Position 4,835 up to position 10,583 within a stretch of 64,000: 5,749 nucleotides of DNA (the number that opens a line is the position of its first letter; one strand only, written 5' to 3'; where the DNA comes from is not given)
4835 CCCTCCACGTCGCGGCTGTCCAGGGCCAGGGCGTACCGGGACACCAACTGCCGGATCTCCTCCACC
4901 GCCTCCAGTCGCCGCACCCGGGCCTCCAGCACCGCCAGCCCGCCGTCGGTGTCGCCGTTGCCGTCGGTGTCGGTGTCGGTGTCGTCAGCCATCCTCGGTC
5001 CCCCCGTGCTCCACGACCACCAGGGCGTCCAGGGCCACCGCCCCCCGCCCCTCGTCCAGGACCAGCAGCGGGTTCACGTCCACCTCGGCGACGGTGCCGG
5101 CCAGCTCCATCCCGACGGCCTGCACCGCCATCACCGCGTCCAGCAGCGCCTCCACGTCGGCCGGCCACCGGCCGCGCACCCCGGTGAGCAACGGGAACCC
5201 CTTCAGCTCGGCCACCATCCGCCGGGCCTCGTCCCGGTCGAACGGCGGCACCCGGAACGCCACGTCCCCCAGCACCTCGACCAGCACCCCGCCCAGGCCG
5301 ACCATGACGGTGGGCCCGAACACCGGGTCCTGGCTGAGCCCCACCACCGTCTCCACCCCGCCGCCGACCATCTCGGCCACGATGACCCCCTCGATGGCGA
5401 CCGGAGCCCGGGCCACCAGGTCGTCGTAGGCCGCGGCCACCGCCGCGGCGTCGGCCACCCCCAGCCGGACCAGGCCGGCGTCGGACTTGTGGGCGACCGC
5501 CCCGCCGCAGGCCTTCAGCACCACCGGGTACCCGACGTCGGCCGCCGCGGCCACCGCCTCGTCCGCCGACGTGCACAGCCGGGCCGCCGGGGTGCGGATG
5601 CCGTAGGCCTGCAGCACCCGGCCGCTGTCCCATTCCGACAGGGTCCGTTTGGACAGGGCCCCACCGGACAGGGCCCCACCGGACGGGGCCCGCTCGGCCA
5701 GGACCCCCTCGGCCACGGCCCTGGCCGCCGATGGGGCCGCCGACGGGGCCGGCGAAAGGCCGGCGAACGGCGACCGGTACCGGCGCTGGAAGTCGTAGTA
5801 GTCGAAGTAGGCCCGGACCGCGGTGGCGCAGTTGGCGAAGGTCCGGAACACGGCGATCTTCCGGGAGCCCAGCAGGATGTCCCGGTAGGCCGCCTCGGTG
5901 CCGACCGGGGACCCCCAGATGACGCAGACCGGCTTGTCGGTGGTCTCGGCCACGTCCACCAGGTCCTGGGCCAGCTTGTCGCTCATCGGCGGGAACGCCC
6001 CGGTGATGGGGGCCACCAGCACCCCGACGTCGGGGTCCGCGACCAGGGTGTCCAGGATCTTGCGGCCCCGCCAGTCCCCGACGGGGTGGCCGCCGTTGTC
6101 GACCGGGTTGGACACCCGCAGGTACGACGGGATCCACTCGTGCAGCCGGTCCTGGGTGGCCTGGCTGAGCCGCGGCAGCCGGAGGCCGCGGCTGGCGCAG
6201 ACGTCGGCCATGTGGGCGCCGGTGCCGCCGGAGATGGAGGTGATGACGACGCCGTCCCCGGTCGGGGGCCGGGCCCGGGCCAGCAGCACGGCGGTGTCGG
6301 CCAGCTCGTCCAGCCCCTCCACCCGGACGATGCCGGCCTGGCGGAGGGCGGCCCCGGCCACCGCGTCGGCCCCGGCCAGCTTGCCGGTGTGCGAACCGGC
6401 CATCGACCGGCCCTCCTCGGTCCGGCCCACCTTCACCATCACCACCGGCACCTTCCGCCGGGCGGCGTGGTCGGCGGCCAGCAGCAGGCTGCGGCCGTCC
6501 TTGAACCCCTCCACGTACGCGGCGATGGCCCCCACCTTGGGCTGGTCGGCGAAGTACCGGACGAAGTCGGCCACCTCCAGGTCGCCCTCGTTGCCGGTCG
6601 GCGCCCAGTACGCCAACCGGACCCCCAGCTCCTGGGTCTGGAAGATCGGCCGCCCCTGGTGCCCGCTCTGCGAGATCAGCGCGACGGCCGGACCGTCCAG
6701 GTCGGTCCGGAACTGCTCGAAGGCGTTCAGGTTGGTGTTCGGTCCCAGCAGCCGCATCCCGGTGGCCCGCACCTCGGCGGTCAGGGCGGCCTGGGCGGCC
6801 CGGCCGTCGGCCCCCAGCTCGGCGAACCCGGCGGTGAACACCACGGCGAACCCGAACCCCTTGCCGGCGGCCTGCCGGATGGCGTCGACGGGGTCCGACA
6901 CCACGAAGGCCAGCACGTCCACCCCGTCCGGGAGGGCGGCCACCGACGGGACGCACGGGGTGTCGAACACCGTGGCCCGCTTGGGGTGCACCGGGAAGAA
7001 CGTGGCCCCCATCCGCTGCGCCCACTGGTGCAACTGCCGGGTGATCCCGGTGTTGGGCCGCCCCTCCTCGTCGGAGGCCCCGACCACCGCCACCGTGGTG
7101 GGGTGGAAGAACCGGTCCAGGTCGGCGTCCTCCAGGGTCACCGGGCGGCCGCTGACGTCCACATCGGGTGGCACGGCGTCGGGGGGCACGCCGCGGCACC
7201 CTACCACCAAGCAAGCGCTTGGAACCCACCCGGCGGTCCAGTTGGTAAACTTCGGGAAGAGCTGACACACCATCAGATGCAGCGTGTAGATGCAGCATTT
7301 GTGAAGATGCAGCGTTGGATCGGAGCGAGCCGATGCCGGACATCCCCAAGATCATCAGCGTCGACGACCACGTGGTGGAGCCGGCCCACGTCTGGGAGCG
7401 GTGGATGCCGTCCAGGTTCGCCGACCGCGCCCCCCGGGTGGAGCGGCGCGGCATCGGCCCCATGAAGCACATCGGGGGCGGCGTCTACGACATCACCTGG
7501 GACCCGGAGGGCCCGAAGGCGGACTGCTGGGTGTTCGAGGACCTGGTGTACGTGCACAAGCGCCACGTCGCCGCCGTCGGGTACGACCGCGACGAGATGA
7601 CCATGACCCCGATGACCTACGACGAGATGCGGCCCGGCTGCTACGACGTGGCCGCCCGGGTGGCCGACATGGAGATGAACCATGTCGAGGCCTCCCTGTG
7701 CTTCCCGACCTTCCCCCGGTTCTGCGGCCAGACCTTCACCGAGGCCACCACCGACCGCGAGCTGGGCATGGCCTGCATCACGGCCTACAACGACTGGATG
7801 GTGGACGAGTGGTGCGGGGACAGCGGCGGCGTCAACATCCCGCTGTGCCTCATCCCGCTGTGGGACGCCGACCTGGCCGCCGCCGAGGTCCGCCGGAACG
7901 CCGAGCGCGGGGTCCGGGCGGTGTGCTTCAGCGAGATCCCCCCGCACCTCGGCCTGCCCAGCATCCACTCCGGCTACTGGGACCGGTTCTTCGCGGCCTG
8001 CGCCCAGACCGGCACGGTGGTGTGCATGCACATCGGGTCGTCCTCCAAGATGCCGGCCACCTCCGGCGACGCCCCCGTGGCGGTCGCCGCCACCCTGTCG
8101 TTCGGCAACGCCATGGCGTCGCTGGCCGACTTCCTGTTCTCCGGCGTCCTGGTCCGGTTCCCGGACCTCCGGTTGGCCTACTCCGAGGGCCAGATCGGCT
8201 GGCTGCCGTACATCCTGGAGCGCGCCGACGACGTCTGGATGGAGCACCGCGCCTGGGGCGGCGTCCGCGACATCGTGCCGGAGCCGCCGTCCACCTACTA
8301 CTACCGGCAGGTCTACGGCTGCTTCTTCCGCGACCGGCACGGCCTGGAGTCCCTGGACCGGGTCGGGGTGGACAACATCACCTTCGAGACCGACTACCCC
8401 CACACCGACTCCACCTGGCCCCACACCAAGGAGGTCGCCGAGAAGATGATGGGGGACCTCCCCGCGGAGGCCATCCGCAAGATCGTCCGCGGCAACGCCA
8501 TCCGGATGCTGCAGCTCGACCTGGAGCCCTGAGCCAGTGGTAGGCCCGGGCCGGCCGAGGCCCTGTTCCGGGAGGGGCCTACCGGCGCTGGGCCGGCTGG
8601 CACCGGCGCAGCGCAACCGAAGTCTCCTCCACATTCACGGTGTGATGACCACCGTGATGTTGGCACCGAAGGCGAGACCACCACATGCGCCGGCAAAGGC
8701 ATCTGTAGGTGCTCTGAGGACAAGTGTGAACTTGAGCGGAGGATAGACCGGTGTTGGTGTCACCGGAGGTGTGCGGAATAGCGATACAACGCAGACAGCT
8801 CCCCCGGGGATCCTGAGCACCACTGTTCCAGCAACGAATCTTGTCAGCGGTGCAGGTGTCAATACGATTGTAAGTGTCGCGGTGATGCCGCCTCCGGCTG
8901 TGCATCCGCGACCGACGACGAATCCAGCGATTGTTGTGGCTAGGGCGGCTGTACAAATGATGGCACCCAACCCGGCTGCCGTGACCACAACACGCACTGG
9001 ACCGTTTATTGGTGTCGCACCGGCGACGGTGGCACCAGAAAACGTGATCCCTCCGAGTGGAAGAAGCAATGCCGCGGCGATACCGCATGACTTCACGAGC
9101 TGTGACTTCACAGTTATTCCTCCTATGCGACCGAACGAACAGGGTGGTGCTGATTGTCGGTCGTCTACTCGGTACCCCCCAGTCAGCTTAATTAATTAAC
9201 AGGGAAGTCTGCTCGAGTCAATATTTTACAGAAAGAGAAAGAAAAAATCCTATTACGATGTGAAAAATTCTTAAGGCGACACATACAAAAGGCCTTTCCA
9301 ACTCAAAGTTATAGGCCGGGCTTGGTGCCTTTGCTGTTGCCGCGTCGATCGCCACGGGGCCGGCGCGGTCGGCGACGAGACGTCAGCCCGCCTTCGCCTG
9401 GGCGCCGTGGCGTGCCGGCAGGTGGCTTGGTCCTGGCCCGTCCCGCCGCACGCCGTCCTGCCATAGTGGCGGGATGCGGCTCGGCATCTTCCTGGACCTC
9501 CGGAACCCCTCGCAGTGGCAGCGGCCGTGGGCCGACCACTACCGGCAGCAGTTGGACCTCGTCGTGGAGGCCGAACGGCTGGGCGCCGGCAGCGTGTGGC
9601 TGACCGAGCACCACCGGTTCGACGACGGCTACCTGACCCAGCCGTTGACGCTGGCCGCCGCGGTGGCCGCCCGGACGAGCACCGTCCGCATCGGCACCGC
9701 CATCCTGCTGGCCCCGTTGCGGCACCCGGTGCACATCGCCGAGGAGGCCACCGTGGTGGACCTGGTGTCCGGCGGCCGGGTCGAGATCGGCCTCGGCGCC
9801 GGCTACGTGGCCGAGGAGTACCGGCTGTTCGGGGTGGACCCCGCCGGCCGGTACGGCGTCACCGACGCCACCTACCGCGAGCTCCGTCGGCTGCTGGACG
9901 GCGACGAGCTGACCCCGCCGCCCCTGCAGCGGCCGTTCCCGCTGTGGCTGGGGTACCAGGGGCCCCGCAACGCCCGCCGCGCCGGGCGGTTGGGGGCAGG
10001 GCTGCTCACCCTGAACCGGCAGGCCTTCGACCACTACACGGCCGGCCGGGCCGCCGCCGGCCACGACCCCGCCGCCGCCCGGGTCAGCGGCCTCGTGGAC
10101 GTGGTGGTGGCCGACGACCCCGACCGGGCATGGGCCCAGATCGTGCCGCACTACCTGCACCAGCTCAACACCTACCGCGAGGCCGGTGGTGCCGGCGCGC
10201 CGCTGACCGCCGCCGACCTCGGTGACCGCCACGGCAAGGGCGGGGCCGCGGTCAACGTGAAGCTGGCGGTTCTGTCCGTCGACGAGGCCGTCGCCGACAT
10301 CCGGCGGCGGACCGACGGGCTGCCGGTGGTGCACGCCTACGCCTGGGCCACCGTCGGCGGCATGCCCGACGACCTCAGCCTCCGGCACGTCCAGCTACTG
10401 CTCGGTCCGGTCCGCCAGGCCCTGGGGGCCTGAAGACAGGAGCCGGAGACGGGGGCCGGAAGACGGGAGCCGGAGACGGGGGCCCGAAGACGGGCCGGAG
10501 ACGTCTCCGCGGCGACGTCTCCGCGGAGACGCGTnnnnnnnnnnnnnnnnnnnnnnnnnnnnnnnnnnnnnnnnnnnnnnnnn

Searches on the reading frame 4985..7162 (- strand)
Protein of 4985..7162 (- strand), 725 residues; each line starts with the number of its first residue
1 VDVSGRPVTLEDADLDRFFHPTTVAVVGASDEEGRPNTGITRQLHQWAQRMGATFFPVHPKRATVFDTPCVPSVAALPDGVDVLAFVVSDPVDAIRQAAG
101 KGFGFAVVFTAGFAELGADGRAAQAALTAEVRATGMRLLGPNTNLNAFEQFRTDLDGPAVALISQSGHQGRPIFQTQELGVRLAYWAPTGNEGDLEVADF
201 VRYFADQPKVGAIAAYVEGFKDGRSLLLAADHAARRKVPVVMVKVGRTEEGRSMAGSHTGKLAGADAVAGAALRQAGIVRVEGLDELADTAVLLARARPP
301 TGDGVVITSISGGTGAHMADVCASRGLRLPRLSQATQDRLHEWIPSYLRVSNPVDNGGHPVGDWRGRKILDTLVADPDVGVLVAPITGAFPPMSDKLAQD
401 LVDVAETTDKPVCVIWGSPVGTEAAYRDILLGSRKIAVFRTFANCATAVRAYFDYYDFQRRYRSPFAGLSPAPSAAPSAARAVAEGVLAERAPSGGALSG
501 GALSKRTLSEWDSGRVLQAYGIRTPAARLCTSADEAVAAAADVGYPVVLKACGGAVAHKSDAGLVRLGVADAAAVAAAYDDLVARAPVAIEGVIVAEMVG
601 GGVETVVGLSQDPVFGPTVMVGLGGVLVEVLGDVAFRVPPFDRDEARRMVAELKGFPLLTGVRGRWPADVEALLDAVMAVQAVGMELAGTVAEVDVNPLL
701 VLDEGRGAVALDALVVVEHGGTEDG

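Call 53: search_protein_families(library=pfam, proteins=[window:4985-7162:-], max_evalue=0.00001)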
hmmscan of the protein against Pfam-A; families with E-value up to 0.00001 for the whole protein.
window:4985-7162:- (725 aa): 3 families
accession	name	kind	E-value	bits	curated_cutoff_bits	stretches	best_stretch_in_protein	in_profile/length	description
PF13549.11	ATP-grasp_5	-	4.4e-63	213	27.6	1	505-717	7-221/221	ATP-grasp domain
PF13607.11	Succ_CoA_lig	-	1.3e-39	135.5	27.4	1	160-293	4-137/138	Succinyl-CoA ligase like flavodoxin domain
PF13380.12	CoA_binding_2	-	3.4e-14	53.7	22.8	1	23-143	2-110/116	CoA binding domain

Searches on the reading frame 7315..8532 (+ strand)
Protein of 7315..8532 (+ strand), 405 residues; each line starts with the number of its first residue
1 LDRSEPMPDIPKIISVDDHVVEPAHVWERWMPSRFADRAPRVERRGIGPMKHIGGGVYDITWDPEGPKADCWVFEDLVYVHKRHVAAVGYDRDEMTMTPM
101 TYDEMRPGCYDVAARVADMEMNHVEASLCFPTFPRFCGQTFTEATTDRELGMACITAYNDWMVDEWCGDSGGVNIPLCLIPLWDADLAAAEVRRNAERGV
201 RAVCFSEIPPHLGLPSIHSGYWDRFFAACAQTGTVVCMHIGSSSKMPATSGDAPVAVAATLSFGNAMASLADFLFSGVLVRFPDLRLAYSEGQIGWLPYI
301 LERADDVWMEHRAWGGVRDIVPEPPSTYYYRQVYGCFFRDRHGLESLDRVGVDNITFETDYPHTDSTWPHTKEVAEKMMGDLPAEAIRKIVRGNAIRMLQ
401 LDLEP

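Call 53: search_protein_families(library=pfam, proteins=[window:7315-8532:+], max_evalue=0.00001)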
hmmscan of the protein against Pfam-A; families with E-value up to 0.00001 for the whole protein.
window:7315-8532:+ (405 aa): 1 family
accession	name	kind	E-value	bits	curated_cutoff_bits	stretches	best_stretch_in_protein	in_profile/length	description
PF04909.20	Amidohydro_2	-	4.8e-39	135.3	26.4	1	89-400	11-288/289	Amidohydrolase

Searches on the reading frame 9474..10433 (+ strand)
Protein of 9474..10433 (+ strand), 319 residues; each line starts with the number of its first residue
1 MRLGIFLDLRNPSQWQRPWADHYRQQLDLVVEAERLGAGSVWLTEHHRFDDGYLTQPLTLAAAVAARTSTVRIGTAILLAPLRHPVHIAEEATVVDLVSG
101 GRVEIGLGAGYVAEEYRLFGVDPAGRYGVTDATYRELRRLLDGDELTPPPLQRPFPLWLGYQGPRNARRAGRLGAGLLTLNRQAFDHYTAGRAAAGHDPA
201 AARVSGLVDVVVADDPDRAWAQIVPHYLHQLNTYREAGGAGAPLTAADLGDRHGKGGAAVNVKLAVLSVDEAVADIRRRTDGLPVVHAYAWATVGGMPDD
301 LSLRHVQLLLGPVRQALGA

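Call 53: search_protein_families(library=pfam, proteins=[window:9474-10433:+], max_evalue=0.00001)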
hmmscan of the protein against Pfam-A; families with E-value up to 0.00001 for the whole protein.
window:9474-10433:+ (319 aa): 1 family
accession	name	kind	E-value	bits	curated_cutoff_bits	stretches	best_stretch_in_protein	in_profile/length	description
PF00296.26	Bac_luciferase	-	9.3e-52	176.8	27.9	1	1-248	1-266/314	Luciferase-like monooxygenase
